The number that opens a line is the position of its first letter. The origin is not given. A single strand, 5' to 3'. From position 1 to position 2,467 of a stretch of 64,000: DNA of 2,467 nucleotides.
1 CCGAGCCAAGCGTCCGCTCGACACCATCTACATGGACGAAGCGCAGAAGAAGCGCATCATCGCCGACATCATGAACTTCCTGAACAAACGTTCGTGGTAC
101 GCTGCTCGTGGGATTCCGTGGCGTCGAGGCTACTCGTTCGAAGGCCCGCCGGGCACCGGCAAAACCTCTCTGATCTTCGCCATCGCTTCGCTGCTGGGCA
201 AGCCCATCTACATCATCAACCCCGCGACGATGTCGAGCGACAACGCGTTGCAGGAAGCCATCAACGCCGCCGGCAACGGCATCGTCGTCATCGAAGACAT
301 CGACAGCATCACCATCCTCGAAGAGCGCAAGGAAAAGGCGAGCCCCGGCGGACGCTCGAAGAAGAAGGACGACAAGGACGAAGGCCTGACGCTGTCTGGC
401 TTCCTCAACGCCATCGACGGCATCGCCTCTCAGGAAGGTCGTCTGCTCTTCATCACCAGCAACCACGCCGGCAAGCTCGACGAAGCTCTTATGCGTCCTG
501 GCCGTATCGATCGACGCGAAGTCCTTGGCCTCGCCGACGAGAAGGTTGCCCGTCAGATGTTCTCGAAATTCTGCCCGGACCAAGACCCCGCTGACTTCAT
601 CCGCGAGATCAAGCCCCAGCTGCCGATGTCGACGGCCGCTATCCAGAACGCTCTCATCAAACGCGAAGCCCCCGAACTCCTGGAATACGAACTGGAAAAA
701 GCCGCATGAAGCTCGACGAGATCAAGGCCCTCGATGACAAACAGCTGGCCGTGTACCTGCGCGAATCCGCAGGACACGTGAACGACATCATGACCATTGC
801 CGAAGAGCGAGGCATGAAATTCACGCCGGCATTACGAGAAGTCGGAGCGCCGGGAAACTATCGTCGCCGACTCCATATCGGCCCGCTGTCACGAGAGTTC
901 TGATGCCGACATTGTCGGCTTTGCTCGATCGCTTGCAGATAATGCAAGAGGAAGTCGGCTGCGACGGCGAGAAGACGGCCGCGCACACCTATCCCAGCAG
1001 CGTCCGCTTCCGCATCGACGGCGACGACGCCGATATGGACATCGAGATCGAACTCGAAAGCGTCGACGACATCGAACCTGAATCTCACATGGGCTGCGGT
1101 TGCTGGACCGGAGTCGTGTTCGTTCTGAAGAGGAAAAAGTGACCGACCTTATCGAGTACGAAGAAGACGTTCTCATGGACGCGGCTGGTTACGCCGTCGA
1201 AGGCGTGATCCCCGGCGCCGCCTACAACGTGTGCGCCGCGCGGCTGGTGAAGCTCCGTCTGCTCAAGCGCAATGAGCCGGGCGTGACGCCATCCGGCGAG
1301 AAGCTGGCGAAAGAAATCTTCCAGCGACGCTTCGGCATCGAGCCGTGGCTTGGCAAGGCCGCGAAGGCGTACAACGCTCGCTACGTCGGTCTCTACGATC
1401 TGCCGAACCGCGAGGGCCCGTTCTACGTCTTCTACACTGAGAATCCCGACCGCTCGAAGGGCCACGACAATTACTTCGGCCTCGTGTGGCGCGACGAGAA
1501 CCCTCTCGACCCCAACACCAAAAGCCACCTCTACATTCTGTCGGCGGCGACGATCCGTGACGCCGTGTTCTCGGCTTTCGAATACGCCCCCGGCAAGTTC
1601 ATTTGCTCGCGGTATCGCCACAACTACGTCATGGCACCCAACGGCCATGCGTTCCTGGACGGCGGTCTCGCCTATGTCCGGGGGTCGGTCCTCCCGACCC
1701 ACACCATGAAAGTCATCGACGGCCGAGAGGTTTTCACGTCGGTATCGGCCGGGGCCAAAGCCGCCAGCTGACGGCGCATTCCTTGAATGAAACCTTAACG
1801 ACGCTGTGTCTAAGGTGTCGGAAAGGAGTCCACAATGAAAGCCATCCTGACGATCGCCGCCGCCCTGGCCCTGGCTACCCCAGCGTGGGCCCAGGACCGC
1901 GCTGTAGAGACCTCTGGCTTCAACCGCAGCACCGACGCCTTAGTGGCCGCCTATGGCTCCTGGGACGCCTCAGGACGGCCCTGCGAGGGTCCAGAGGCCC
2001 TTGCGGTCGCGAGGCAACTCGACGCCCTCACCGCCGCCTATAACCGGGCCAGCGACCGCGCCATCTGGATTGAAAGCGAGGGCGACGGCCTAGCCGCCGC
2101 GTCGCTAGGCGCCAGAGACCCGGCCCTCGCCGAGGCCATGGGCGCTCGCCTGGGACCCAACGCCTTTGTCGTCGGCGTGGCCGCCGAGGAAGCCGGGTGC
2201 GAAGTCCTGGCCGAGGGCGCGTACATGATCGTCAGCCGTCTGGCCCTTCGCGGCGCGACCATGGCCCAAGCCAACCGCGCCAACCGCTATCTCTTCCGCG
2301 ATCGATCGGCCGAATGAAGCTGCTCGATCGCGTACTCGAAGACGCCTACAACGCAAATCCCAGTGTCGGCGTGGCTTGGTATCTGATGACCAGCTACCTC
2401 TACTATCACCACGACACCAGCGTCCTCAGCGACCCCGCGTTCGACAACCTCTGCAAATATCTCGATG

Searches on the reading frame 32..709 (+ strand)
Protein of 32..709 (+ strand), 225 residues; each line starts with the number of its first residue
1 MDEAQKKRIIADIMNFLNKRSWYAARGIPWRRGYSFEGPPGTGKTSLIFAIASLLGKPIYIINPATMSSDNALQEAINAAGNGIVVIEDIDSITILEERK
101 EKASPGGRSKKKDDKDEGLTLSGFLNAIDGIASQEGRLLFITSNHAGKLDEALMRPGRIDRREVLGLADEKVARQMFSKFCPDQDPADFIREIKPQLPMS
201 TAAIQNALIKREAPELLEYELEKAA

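Call 43: find_encoding_contigs(protein=window:32-709:+, flank=10000, max_places=1)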
Protein window:32-709:+ (225 aa): no gene with exactly this product is on record in the collection.

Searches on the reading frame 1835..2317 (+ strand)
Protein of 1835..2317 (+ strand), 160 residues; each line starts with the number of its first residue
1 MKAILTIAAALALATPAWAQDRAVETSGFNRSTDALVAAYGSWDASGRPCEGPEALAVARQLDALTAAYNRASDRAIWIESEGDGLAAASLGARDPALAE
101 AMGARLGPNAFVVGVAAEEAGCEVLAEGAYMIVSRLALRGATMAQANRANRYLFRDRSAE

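Call 56: find_encoding_contigs(protein=window:1835-2317:+, flank=10000, max_places=1)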
Protein window:1835-2317:+ (160 aa): 3 contigs read that carry it; 1 place shown.
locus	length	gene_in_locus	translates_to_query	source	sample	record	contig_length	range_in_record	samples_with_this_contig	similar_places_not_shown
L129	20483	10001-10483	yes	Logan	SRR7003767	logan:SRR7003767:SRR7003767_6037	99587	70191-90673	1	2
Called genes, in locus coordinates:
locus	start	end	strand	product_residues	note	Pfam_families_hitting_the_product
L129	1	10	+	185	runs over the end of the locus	-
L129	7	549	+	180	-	-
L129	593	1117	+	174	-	-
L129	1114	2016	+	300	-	-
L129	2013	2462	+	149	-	-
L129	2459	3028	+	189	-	-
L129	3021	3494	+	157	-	-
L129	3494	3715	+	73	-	-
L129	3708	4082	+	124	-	-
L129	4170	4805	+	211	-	-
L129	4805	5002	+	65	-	-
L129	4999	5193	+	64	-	-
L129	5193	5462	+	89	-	-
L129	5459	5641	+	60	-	-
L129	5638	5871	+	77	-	-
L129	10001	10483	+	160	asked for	-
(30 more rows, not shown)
